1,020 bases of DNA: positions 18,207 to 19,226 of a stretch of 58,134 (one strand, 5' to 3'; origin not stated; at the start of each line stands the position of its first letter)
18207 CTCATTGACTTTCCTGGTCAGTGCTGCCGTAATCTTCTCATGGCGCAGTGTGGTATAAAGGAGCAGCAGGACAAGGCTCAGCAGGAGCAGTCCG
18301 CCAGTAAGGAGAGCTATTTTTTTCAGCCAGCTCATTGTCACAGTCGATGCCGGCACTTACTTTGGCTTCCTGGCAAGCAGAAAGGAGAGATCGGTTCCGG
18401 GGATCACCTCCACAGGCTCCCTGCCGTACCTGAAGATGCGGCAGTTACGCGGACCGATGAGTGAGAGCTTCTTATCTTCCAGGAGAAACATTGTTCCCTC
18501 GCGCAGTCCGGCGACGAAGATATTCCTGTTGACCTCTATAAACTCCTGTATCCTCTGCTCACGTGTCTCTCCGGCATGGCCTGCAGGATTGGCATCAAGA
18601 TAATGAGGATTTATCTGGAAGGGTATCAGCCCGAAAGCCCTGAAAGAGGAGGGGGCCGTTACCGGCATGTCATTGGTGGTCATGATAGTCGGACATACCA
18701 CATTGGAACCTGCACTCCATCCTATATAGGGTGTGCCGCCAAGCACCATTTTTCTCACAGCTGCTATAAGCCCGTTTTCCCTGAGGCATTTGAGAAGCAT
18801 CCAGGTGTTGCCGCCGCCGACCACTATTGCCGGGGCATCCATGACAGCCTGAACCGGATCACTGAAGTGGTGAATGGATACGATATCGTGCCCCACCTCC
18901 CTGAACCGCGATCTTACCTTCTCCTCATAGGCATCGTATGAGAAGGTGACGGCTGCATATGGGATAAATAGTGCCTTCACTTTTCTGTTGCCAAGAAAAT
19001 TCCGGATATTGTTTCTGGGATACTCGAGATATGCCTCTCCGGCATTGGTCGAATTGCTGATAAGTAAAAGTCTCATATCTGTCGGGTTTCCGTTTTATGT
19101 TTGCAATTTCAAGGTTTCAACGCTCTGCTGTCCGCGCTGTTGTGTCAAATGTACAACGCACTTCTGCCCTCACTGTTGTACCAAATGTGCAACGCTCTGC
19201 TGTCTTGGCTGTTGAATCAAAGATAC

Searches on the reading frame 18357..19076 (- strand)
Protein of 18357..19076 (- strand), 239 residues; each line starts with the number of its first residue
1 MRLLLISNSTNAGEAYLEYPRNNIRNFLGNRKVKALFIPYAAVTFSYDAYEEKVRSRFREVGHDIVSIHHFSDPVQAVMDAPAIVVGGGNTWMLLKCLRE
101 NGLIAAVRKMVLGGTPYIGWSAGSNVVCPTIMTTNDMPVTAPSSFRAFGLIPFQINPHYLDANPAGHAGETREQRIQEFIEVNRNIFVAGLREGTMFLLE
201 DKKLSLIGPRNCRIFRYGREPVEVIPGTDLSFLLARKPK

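Call 11: search_protein_families(library=pfam, proteins=[window:18357-19076:-], max_evalue=0.001)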
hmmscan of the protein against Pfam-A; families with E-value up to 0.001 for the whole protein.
window:18357-19076:- (239 aa): 1 family
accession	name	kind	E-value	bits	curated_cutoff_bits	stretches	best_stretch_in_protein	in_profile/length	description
PF03575.23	Peptidase_S51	-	1.1e-60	205.3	23.9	1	3-207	1-206/206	Peptidase family S51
